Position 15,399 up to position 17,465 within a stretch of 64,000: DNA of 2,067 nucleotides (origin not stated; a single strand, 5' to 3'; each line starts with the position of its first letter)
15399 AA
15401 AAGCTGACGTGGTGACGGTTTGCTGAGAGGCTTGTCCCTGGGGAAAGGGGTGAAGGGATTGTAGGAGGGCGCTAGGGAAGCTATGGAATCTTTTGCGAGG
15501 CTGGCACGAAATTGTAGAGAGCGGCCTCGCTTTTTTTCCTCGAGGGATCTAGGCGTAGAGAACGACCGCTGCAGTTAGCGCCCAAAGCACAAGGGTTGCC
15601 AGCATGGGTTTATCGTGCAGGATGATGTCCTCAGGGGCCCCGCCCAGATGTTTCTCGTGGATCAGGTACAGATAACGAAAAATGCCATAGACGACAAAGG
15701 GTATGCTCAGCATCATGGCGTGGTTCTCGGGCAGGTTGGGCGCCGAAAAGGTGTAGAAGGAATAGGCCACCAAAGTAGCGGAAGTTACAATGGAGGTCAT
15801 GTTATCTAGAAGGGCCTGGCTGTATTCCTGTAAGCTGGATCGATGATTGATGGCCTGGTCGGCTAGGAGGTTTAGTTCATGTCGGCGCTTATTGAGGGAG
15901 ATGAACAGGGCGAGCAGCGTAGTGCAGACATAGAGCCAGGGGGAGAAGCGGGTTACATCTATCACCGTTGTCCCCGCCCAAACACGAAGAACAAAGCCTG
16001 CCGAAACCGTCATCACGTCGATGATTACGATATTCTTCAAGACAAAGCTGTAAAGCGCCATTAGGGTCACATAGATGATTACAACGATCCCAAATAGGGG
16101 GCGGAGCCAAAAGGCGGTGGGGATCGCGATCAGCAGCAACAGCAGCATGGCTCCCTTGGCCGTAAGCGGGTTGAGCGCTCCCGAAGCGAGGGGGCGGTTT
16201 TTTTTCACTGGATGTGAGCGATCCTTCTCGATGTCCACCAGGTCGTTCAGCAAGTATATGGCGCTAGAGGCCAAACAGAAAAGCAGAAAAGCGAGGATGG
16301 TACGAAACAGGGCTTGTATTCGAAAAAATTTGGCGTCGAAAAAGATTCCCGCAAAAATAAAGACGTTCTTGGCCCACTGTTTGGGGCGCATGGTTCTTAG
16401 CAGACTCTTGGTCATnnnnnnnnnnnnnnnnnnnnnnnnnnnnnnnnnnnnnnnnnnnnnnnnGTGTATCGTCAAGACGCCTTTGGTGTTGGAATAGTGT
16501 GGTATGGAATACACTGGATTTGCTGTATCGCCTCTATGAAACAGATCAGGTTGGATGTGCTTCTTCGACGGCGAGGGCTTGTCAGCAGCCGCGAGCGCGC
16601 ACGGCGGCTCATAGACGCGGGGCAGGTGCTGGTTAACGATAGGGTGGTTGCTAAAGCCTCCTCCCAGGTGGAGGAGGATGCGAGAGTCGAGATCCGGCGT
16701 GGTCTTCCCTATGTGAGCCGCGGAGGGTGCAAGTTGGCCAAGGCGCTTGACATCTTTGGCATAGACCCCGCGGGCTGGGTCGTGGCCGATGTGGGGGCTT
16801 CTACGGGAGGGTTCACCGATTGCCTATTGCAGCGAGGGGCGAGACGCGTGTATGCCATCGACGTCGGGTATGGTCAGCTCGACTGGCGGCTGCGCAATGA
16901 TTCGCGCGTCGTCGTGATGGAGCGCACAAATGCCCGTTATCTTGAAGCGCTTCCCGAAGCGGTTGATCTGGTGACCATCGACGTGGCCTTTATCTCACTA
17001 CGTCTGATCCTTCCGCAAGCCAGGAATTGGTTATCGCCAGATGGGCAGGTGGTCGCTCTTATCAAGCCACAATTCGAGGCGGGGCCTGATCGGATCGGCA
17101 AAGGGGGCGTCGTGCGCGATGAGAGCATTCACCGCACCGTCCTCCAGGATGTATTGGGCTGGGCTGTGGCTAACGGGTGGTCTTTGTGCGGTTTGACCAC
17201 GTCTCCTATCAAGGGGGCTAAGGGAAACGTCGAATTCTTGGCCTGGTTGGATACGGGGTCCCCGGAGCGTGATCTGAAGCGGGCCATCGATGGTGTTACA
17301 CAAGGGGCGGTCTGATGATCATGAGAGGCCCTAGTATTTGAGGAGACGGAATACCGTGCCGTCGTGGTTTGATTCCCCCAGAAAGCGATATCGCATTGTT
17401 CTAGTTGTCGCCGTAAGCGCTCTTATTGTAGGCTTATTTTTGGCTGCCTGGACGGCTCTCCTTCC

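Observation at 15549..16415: DPPR-synthase (Rv3806c-type UbiA) homolog 2 kb upstream of the GT-C array points to a polyprenyl-phospho-pentose donor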

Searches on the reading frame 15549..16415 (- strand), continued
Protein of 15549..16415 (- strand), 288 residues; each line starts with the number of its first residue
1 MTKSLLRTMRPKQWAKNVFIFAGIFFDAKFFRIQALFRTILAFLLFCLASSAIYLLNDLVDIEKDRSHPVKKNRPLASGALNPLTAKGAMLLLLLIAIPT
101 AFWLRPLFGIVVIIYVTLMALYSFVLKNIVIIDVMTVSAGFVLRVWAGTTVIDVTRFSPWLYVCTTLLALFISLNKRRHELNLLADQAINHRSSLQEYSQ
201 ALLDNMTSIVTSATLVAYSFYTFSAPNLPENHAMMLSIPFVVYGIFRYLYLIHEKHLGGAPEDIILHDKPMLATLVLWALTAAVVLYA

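Call 61: get_annotated_region(hit=H13, flank=7000)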
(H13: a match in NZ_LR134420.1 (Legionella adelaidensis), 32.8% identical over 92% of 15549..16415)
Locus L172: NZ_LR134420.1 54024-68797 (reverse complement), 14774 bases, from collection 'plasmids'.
description: Legionella adelaidensis strain NCTC12735 plasmid 11, complete sequence
organism: Legionella adelaidensis (NCBI taxid 45056)
taxonomy: Bacteria; Pseudomonadota; Gammaproteobacteria; Legionellales; Legionellaceae; Legionella; Legionella adelaidensis
host: -; source: environmental,Cooling tower water; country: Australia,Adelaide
typing (MOB-suite, as given by PLSDB): non-mobilizable
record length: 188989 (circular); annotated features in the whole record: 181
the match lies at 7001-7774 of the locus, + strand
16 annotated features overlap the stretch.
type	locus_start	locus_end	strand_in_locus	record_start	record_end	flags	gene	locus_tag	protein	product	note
CDS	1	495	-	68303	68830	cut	-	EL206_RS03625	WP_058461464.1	HAD family hydrolase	-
CDS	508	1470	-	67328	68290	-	-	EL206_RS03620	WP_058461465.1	KpsF/GutQ family sugar-phosphate isomerase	GO:0005975 - carbohydrate metabolic process [Evidence IEA]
CDS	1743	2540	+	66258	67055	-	-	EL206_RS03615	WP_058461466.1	ATP-binding cassette domain-containing protein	-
CDS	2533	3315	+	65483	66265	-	mlaE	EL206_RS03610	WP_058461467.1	lipid asymmetry maintenance ABC transporter permease subunit MlaE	-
CDS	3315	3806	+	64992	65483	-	mlaD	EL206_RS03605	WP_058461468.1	outer membrane lipid asymmetry maintenance protein MlaD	GO:0015914 - phospholipid transport [Evidence IEA]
CDS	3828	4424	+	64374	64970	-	-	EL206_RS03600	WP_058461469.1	ABC transporter substrate-binding protein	-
CDS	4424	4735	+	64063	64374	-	-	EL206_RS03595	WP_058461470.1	STAS domain-containing protein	-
CDS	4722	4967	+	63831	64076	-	-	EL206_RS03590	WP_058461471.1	BolA/IbaG family iron-sulfur metabolism protein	-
CDS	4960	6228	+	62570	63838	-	murA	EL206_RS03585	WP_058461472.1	UDP-N-acetylglucosamine 1-carboxyvinyltransferase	GO:0009252 - peptidoglycan biosynthetic process [Evidence IEA]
CDS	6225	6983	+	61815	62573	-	-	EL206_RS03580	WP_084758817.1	Nif3-like dinuclear metal center hexameric protein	GO:0008150 - biological_process [Evidence IEA]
CDS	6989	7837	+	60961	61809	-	-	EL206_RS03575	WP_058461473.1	decaprenyl-phosphate phosphoribosyltransferase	-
CDS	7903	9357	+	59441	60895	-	-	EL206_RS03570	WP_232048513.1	glycosyltransferase family 39 protein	-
CDS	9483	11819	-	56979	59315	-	-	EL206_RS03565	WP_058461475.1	SulP family inorganic anion transporter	GO:0008272 - sulfate transport [Evidence IEA]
CDS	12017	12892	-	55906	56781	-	ttcA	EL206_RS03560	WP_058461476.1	tRNA 2-thiocytidine(32) synthetase TtcA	GO:0008033 - tRNA processing [Evidence IEA]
CDS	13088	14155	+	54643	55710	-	-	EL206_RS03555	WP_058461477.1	glycoside hydrolase family 3 N-terminal domain-containing protein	GO:0005975 - carbohydrate metabolic process [Evidence IEA]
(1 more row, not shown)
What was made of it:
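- Legionella has DPPRS-GT39 (call 61).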

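Call 62: get_annotated_region(hit=H12, flank=7000)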
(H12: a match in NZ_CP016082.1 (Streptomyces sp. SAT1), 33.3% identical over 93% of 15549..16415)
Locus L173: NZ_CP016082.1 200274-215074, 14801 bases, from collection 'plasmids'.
description: Streptomyces sp. SAT1 plasmid unnamed2, complete sequence
organism: Streptomyces sp. SAT1 (NCBI taxid 1849967)
taxonomy: Bacteria; Actinomycetota; Actinomycetes; Kitasatosporales; Streptomycetaceae; Streptomyces; Streptomyces sp. SAT1
host: -; source: Adenophora trachelioides Maxim.,single colony; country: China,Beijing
typing (MOB-suite, as given by PLSDB): non-mobilizable
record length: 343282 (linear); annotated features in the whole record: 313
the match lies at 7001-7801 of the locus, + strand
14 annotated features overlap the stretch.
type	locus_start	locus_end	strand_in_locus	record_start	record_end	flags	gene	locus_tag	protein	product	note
CDS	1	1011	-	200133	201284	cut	-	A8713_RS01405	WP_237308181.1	ADP-ribosylglycohydrolase family protein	-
CDS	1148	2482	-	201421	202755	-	-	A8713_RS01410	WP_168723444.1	aspartate aminotransferase family protein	-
CDS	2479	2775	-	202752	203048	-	-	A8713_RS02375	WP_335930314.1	DUF6309 family protein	-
CDS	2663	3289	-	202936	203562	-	-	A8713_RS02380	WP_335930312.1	DUF6309 family protein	-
CDS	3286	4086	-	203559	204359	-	-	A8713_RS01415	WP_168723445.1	phytanoyl-CoA dioxygenase family protein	-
CDS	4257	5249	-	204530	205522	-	-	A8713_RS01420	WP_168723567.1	aldo/keto reductase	-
CDS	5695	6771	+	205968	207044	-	-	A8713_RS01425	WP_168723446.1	NAD-dependent epimerase/dehydratase family protein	-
CDS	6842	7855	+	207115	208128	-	-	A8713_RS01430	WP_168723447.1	UbiA prenyltransferase family protein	-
CDS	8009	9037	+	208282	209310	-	-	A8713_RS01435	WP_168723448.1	glycosyltransferase family 2 protein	-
CDS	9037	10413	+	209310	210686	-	-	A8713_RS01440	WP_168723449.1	endonuclease/exonuclease/phosphatase family protein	-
CDS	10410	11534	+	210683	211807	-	-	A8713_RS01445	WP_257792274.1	glycosyltransferase family 2 protein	-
CDS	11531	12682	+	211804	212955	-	-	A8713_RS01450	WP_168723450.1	lysylphosphatidylglycerol synthase domain-containing protein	-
CDS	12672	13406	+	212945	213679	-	-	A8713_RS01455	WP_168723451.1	polysaccharide deacetylase family protein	-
CDS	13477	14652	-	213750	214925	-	-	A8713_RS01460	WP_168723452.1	4-hydroxybenzoate 3-monooxygenase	-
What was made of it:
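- Streptomyces has SDR-UbiA-GT2-EEP-GT2-LPG-synthase-domain (call 62).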

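Call 70: predict_structure(alignment_id=A1)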
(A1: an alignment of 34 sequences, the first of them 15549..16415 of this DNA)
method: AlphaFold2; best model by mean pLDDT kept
length: 288 residues; sequences in the alignment: 34
mean_pLDDT: 83.5   pTM: 0.80
mean pLDDT of the five models: 83.5, 83.2, 82.2, 81.8, 77.9
residues with pLDDT >= 90: 90; 70-90: 163; 50-70: 30; < 50: 5
segments of 3 or more residues with pLDDT < 50: 187-191
pLDDT, mean of each block of 10 residues (from residue 1): 73 83 82 91 94 88 68 56 85 95 95 95 83 86 91 81 87 85 61 67 89 89 83 89 90 79 82 91 86
secondary structure, 60 per line:
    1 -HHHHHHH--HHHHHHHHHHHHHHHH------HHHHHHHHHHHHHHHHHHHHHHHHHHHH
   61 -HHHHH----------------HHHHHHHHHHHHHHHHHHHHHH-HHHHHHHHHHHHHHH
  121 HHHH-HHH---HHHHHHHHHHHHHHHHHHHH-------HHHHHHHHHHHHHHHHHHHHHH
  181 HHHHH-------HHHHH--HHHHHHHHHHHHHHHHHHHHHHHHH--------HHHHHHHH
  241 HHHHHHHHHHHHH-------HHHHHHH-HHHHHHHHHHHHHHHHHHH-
elements in order: H2-8 H11-26 H33-60 H62-66 H83-104 H106-124 H132-151 H159-185 H193-197 H200-224 H233-253 H261-267 H269-287
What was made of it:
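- On DPPRS/PPPRS (Rv3806c-type polyprenyl-phosphate 5-phosphoribosyltransferase, EC 2.4.2.45): The AF2 model has pLDDT 83.5 and pTM 0.80 (call 70).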

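Call 72: fold_search(model_id=the predicted structure, library=pdb)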
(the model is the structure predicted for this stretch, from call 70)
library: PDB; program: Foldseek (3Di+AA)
matches with E <= 10: 190; with E <= 0.001: 13
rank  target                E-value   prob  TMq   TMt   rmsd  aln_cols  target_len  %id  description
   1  8j8j_A                5.0e-12  1.00  0.86  0.85   3.0       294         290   26  Membrane bound PRTase, C3 symmetry, donor bound (released 2024-02-07)
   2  8j8k_A                2.6e-10  1.00  0.80  0.81   3.3       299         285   24  Membrane bound PRTase, C3 symmetry, acceptor bound (released 2024-02-07)
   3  4tq4_C                1.1e-05  1.00  0.72  0.72   4.7       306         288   16  Structure of a UbiA homolog from Archaeoglobus fulgidus bound to DMAPP and Mg2+ (released 2014-07-16)
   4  4tq3_B                1.8e-05  1.00  0.71  0.72   4.8       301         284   16  Structure of a UbiA homolog from Archaeoglobus fulgidus bound to GPP and Mg2+ (released 2014-07-16)
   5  4tq4_B                1.8e-05  1.00  0.70  0.70   4.9       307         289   16  Structure of a UbiA homolog from Archaeoglobus fulgidus bound to DMAPP and Mg2+ (released 2014-07-16)
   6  4tq3_A                2.4e-05  1.00  0.72  0.73   4.8       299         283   16  Structure of a UbiA homolog from Archaeoglobus fulgidus bound to GPP and Mg2+ (released 2014-07-16)
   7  4tq4_A                2.5e-05  1.00  0.72  0.72   4.6       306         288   16  Structure of a UbiA homolog from Archaeoglobus fulgidus bound to DMAPP and Mg2+ (released 2014-07-16)
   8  4tq4_D                3.6e-05  1.00  0.72  0.71   4.6       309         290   16  Structure of a UbiA homolog from Archaeoglobus fulgidus bound to DMAPP and Mg2+ (released 2014-07-16)
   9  6m31_A                4.6e-05  1.00  0.61  0.63   6.4       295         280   17  Structural and Functional Insights into an Archaeal Lipid Synthase (released 2021-02-03)
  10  7bpu_A                5.3e-05  1.00  0.68  0.70   5.3       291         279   16  Structural and mechanistic insights into the biosynthesis of Digeranylgeranylglyceryl phosphate synthase in membranes (released 2021-04-14)
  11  4tq6_B                1.3e-04  1.00  0.69  0.74   4.9       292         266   15  Structure of a UbiA homolog from Archaeoglobus fulgidus bound to Cd2+ (released 2014-07-16)
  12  4tq5                  4.0e-04  1.00  0.68  0.70   5.3       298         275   16  Structure of a UbiA homolog from Archaeoglobus fulgidus (released 2014-07-16)
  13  4tq6_A                9.1e-04  1.00  0.68  0.73   4.7       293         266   15  Structure of a UbiA homolog from Archaeoglobus fulgidus bound to Cd2+ (released 2014-07-16)
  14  4od4_A                4.7e-03  1.00  0.60  0.63   5.7       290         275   14  Apo structure of a UbiA homolog from Aeropyrum pernix K1 (released 2014-03-19)
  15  4od5_A                1.3e-02  1.00  0.64  0.67   5.4       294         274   13  Substrate-bound structure of a UbiA homolog from Aeropyrum pernix K1 (released 2014-03-19)
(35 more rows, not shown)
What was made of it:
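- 15549..16415 (-): Polyprenyl-phosphate 5-phosphoribosyltransferase (DPPRS/PPPRS, Rv3806c-type UbiA), 288 aa. The AF2 model has pLDDT 83.5 and its best PDB match is 8j8j, TM 0.86 (calls 70, 72).
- On DPPRS/PPPRS (Rv3806c-type polyprenyl-phosphate 5-phosphoribosyltransferase, EC 2.4.2.45): Foldseek ranks 8j8j_A first at TM 0.86, against 0.72 for AfUbiA (call 72).
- The model (pLDDT 83.5) fits 8j8j best, TM 0.86, against 0.72 for AfUbiA (calls 70, 72). The fold match to 8j8j is clearly better than to AfUbiA, ApUbiA or DGGGP synthase (call 72).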

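Call 75: get_annotated_region(hit=H23, flank=6000)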
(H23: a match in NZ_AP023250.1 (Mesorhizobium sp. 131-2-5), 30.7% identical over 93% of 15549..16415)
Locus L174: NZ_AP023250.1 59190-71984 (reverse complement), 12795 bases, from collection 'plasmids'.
description: Mesorhizobium sp. 131-2-5 plasmid MesoLj131b2, complete sequence
organism: Mesorhizobium sp. 131-2-5 (NCBI taxid 2744519)
taxonomy: Bacteria; Pseudomonadota; Alphaproteobacteria; Hyphomicrobiales; Phyllobacteriaceae; Mesorhizobium; Mesorhizobium sp. 131-2-5
host: -; source: Lotus japonicus; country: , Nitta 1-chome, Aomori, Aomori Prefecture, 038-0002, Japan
typing (MOB-suite, as given by PLSDB): non-mobilizable; mating-pair formation MPF_T
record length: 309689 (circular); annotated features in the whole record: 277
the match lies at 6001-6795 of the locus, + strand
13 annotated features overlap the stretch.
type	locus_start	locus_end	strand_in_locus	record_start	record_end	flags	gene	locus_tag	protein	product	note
CDS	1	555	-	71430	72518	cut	-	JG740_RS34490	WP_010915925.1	Gfo/Idh/MocA family oxidoreductase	-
CDS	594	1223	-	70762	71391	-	-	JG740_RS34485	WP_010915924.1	cupin domain-containing protein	-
CDS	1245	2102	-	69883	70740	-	-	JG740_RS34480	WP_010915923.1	phosphoenolpyruvate hydrolase family protein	-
CDS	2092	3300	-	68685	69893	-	-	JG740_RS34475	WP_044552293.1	Tm-1-like ATP-binding domain-containing protein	-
CDS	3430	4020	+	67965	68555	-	-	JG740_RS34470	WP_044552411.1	phosphoenolpyruvate hydrolase family protein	-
CDS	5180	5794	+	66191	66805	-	-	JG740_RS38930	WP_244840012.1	hypothetical protein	-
CDS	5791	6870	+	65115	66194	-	-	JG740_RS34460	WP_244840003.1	UbiA family prenyltransferase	-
CDS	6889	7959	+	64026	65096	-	-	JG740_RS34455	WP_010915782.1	NAD(P)-dependent oxidoreductase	-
CDS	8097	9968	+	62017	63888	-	-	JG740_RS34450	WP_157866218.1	hypothetical protein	-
CDS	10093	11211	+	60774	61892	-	-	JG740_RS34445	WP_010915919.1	IS110 family transposase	-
CDS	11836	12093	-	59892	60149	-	-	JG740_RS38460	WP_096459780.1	hypothetical protein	-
CDS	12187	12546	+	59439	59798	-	-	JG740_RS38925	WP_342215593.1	transposase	-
CDS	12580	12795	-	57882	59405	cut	-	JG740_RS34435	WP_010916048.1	GMC family oxidoreductase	-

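Call 77: search_protein_families(library=pfam, proteins=[L174:5180-5794:+, L174:8097-9968:+, L174:6889-7959:+, L169:6386-7987:+, L168:11147-12367:+, L166:9337-10692:-, L166:7688-9277:+, L166:10694-11785:-], max_evalue=0.001)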
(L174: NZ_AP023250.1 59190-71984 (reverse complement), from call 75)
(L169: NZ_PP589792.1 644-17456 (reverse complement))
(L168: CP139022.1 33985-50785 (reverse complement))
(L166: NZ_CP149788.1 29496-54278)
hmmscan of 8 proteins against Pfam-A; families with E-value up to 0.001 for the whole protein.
L174:5180-5794:+ (204 aa): 1 family
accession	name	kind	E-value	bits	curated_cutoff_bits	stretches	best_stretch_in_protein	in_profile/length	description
PF12710.13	HAD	-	6.6e-05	23.9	27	0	97-120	2-24/189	haloacid dehalogenase-like hydrolase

L174:8097-9968:+ (623 aa): 0 families

L174:6889-7959:+ (356 aa): 8 families
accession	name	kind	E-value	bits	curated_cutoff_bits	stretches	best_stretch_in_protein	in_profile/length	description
PF01370.27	Epimerase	-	1.2e-29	103.9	20.9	1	14-248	1-237/240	NAD dependent epimerase/dehydratase family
PF16363.11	GDP_Man_Dehyd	-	8.8e-21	75.1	27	1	15-344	1-331/332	GDP-mannose 4,6 dehydratase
PF01073.25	3Beta_HSD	-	2.9e-19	69.6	22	1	17-262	3-261/280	3-beta hydroxysteroid dehydrogenase/isomerase family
PF13460.12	NAD_binding_10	-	1.3e-17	64.7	27.2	1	40-196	14-151/184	NAD(P)H-binding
PF04321.23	RmlD_sub_bind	-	1.4e-11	44.5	27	1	14-208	3-168/287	RmlD substrate binding domain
PF05368.20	NmrA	-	1.9e-08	34.7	27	1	13-134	4-106/298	NmrA-like family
PF02719.21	Polysacc_synt_2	-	6e-05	22.8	20.2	1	14-135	1-129/293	Polysaccharide biosynthesis protein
PF07993.18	NAD_binding_4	-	7.8e-05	22.4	20.1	1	90-193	91-209/258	Male sterility protein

L169:6386-7987:+ (533 aa): 0 families

L168:11147-12367:+ (406 aa): 0 families

L166:9337-10692:- (451 aa): 1 family
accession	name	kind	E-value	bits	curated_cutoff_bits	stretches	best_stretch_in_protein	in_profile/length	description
PF15971.10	Mannosyl_trans4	-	5.5e-31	108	33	1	58-214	2-158/163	DolP-mannose mannosyltransferase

L166:7688-9277:+ (529 aa): 2 families
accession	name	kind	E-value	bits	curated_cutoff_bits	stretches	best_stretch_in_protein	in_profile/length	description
PF13231.12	PMT_2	-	4.6e-15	56.6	26.1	1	75-172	2-99/160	Dolichyl-phosphate-mannose-protein mannosyltransferase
PF02366.24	PMT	-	9.2e-09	35.7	22.7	1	85-250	73-240/245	Dolichyl-phosphate-mannose-protein mannosyltransferase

L166:10694-11785:- (363 aa): 7 families
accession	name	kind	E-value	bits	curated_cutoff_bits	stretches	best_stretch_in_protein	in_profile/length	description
PF01370.27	Epimerase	-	7.7e-42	143.8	20.9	1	16-239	2-240/240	NAD dependent epimerase/dehydratase family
PF16363.11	GDP_Man_Dehyd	-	1.9e-23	83.9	27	1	16-320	1-329/332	GDP-mannose 4,6 dehydratase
PF01073.25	3Beta_HSD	-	8.5e-19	68.1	22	1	16-187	1-191/280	3-beta hydroxysteroid dehydrogenase/isomerase family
PF13460.12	NAD_binding_10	-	2.2e-14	54.2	27.2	1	19-177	1-146/184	NAD(P)H-binding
PF04321.23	RmlD_sub_bind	-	1.5e-11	44.3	27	1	15-161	3-138/287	RmlD substrate binding domain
PF07993.18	NAD_binding_4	-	1e-08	35.1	20.1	1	53-186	60-216/258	Male sterility protein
PF02719.21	Polysacc_synt_2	-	6.1e-06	26.1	20.2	1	56-124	52-128/293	Polysaccharide biosynthesis protein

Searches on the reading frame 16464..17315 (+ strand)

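Call 5: search_protein_families(library=pfam, proteins=[window:16464-17315:+], max_evalue=0.01)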
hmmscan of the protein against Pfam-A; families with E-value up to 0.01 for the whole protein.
window:16464-17315:+ (283 aa): 6 families
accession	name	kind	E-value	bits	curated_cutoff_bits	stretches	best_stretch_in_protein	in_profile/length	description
PF01728.25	FtsJ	-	5.1e-47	160.6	24.1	1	83-263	1-180/181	FtsJ-like methyltransferase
PF01479.30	S4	-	1.1e-12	47.9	22.8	1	29-75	2-48/48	S4 domain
PF13649.12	Methyltransf_25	-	0.00025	22.1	27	1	107-194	1-97/97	Methyltransferase domain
PF08241.18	Methyltransf_11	-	0.0004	21.4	21.2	1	109-197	2-94/95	Methyltransferase domain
PF13275.11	S4_2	-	0.0011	19.3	24.6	1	26-78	6-58/65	S4 domain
PF22421.1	SYY_C-terminal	-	0.0023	18.2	27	1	27-76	18-67/83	Tyrosine--tRNA ligase SYY-like C-terminal domain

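Call 6: search_protein_families(library=ncbifam, proteins=[window:16464-17315:+], max_evalue=0.01)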
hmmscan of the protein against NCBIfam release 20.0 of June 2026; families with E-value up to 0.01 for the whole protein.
window:16464-17315:+ (283 aa): 10 families
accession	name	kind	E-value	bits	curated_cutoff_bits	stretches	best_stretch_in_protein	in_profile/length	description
TIGR00478.1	tly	subfamily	5.2e-75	251.7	185.8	1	29-257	1-228/228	TlyA family rRNA (cytidine-2'-O)-methyltransferase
NF049952.1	23rRNACMtaseTlyA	equivalog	2.9e-55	187.3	250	1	28-261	1-233/236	23S rRNA (cytidine-2'-O)-methyltransferase TlyA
NF003717.0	PRK05327.1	equivalog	4.1e-08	33.3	116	1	28-79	92-143/202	30S ribosomal protein S4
TIGR01017.1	rpsD_bact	equivalog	8.9e-08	32.1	177.2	1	28-78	90-140/200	30S ribosomal protein S4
NF043040.1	corrin_prot_MT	hypoth_equivalog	7.9e-05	22.2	180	1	85-198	23-147/216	corrinoid protein-associated methyltransferase CpaM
NF003139.0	PRK04051.1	equivalog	0.00097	19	138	1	29-77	104-152/179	30S ribosomal protein S4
NF045667.1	MTase_DVU1556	equivalog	0.0053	16.2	155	1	87-173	6-91/213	DVU_1556 family methyltransferase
TIGR04290.1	meth_Rta_06860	hypoth_equivalog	0.0064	16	300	0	96-179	42-128/226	TIGR04290 family methyltransferase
TIGR00005.1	rluA_subfam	subfamily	0.0068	15.7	192.7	1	26-78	4-57/298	RluA family pseudouridine synthase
TIGR01018.1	uS4_arch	equivalog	0.0069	16.3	82.25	0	27-76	103-152/162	30S ribosomal protein S4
